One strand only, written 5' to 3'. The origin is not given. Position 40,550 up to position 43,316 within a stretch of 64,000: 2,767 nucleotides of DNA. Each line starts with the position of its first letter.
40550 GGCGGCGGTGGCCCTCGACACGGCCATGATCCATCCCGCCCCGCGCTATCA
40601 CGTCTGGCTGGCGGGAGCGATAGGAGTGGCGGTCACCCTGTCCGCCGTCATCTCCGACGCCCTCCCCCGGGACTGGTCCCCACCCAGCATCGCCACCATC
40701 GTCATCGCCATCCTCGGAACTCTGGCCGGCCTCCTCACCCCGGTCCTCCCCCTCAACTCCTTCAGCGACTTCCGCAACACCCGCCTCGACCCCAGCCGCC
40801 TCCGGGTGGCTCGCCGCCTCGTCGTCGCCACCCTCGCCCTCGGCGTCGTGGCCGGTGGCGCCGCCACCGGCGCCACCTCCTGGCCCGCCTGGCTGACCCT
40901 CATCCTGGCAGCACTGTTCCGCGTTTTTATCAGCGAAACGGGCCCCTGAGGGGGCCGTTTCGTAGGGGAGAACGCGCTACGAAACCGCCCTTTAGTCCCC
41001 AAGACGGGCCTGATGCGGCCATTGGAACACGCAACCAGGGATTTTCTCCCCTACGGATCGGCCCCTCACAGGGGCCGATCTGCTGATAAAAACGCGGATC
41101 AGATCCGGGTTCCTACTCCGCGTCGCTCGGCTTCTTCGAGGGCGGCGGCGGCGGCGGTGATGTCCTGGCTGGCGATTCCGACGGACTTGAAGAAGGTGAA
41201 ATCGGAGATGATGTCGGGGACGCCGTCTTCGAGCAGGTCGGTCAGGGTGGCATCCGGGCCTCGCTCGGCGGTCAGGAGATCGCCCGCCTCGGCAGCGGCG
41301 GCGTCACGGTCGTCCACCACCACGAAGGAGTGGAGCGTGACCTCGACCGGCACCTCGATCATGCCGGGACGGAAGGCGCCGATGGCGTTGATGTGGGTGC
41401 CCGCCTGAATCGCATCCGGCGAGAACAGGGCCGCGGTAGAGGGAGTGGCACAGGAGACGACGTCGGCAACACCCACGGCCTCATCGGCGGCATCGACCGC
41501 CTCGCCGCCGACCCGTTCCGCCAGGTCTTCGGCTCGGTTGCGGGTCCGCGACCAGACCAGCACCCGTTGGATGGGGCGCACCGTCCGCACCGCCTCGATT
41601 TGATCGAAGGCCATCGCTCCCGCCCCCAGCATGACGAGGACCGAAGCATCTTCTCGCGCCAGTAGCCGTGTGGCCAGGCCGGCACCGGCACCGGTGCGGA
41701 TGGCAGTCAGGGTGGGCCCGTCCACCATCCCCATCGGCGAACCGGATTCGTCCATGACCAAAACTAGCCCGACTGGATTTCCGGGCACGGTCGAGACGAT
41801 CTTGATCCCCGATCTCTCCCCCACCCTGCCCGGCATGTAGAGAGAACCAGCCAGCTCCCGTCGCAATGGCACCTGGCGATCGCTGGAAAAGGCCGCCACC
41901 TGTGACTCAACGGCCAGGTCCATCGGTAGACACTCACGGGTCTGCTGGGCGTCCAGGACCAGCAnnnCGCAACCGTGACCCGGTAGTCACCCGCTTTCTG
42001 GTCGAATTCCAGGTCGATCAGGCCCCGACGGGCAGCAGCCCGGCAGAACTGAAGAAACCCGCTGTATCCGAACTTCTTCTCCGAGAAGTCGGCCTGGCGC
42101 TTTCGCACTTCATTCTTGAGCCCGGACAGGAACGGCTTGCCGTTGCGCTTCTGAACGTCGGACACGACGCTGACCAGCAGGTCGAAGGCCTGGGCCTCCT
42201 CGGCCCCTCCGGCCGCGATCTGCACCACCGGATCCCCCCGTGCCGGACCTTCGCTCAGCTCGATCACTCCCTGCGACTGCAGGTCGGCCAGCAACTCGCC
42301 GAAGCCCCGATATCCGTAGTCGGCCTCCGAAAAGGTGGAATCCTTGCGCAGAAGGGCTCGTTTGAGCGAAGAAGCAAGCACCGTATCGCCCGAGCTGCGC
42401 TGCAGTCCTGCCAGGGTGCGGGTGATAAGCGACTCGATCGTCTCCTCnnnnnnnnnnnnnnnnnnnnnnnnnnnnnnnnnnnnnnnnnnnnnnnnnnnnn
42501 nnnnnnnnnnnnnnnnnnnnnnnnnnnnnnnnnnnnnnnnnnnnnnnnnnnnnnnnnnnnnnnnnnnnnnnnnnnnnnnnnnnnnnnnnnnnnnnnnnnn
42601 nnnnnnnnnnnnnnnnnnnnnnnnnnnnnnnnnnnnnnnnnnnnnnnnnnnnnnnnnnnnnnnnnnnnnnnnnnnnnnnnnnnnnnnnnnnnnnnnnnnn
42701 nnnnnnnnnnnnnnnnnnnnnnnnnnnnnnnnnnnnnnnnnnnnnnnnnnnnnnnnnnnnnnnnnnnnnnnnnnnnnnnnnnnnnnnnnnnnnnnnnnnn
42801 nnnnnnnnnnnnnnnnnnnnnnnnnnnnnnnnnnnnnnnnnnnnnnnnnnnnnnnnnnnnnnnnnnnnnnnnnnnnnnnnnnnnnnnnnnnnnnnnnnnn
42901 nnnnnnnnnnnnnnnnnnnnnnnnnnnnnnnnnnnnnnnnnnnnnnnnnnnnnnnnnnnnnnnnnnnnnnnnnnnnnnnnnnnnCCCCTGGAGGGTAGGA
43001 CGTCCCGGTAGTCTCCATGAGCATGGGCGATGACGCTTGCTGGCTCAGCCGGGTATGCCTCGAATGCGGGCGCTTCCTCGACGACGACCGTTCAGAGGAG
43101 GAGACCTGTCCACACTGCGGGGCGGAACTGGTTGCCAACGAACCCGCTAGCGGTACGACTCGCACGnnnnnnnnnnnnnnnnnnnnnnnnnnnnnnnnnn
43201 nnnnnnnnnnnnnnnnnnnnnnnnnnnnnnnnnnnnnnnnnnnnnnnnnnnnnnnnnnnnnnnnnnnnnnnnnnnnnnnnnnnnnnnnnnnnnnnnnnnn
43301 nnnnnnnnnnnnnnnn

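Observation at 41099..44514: Translationally coupled NYN/OST-HTH RNase-like gene and OCD-family enzyme, next to a Cas4-like Fe-S PD-(D/E)XK nuclease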

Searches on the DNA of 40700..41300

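Call 18: search_rna_families(source=window, start=40700, end=41300, threshold=evalue, max_evalue=5)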
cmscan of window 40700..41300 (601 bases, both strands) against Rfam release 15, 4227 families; matches with E-value up to 5: 10.
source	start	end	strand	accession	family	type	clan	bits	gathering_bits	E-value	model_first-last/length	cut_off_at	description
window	40924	41093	+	RF04198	MIR8670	Gene; miRNA;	-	38.1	150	1e-05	1-142/142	no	MIR8670 microRNA precursor family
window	40922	41093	-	RF04198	MIR8670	Gene; miRNA;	-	35.8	150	3.7e-05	1-142/142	no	MIR8670 microRNA precursor family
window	40942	41075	+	RF03334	MIR391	Gene; miRNA;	-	25.5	70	0.004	1-103/103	no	MIR391 microRNA precursor family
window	40920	40976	-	RF00868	mir-BART15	Gene; miRNA;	-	18.2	70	0.9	1-79/79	no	mir-BART15 microRNA precursor family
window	40792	40836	-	RF00523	Prion_pknot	Cis-reg;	-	16.8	39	1.7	1-40/40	no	Prion pseudoknot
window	40920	40976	+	RF03952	mir-3718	Gene; miRNA;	-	15.8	78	2.4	1-92/92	no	mir-3718 microRNA precursor family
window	41005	41061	+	RF00097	snoR71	Gene; snRNA; snoRNA; CD-box;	-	14.9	40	4.6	1-107/107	no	Plant small nucleolar RNA R71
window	40914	41102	+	RF03667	MIR1031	Gene; miRNA;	-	14.8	100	0.67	1-183/183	no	MIR1031 microRNA precursor family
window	41056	41080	-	RF01753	psbNH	Cis-reg;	-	14.1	45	1.2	29-55/60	no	psbNH RNA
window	41056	41080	+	RF01753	psbNH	Cis-reg;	-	13.3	45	2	29-55/60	no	psbNH RNA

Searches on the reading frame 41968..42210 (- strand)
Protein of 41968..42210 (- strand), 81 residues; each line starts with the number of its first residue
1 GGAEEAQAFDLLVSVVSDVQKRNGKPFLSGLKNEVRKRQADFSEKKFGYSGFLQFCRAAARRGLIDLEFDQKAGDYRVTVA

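Call 55: search_protein_families(library=pfam, proteins=[window:41968-42210:-], max_evalue=1)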
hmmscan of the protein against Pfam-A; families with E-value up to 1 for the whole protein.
window:41968-42210:- (81 aa): 1 family
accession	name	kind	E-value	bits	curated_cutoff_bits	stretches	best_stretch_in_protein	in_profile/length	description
PF12872.13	OST-HTH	-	0.00099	19.4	23.8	1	18-58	15-54/71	OST-HTH/LOTUS domain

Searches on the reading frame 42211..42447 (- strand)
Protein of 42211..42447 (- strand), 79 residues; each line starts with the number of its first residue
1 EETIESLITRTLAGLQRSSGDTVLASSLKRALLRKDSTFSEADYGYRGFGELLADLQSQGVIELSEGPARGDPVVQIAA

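Call 55: search_protein_families(library=pfam, proteins=[window:42211-42447:-], max_evalue=1)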
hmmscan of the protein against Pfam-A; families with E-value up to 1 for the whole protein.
window:42211-42447:- (79 aa): 2 families
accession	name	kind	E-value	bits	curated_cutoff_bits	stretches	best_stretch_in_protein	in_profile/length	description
PF12872.13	OST-HTH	-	0.00058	20.1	23.8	1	7-57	12-56/71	OST-HTH/LOTUS domain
PF08520.15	Mitofissin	-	0.043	14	27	1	7-56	13-56/69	Mitofissin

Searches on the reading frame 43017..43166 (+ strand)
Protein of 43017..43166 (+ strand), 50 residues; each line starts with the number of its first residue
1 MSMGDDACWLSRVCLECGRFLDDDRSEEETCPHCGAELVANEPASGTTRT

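Call 62: search_protein_families(library=pfam, proteins=[window:43017-43166:+], max_evalue=1)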
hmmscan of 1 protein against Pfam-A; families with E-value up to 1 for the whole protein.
window:43017-43166:+ (50 aa): 35 families (the best 25 are shown)
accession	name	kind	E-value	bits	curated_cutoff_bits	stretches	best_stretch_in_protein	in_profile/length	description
PF24460.1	DUF7575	-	9.7e-05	22.1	28.5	1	27-38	2-13/28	Domain of unknown function (DUF7575)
PF13240.11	Zn_Ribbon_1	-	0.00036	20.7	25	1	30-38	15-23/23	zinc-ribbon domain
PF12773.13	DZR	-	0.00052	20.6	27.3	1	11-41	12-37/45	Double zinc ribbon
PF06221.18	zf-C2HC5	-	0.00073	19.9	25.8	1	13-42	19-48/54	Putative zinc finger motif, C2HC5-type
PF13248.11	Zn_ribbon_3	-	0.00078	19.3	27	1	14-38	5-26/26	zinc-ribbon domain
PF22289.1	DmmA-like_C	-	0.0016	18.8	27.4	1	13-39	3-29/44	Dimethylamine monooxygenase subunit DmmA-like, C-terminal domain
PF06093.19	Spt4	-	0.0027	18.2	25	1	12-38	2-27/77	Spt4/RpoE2 zinc finger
PF08271.17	Zn_Ribbon_TF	-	0.0027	17.6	29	0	13-27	21-35/43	TFIIB zinc-binding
PF05191.20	ADK_lid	-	0.0074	16.6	26.6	1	12-39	2-32/36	Adenylate kinase, active site lid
PF19335.5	HMBD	-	0.0097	16.3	23.6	1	27-41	14-28/28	Heavy metal binding domain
PF09723.15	Zn_ribbon_8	-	0.01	16.3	34.4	1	14-37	8-35/41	Zinc ribbon domain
PF23545.1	Zn_ribbon_HMPTM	-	0.011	15.7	27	1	5-20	24-39/45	HMPTM N-terminal zinc ribbon domain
PF01396.24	Zn_ribbon_Top1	-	0.013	15.7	32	1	29-40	2-13/39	Topoisomerase DNA binding C4 zinc finger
PF09297.16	Zn_ribbon_NUD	-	0.016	15.3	24.8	0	31-39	6-14/32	NADH pyrophosphatase zinc ribbon domain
PF23458.2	DUF7130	-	0.018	15.3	35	1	13-37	55-79/89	Domain of unknown function (DUF7130)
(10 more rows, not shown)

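Call 78: search_protein_families(library=padloc, proteins=[window:43017-43166:+], max_evalue=0.001)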
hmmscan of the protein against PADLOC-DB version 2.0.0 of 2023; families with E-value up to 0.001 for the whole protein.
window:43017-43166:+ (50 aa): 0 families
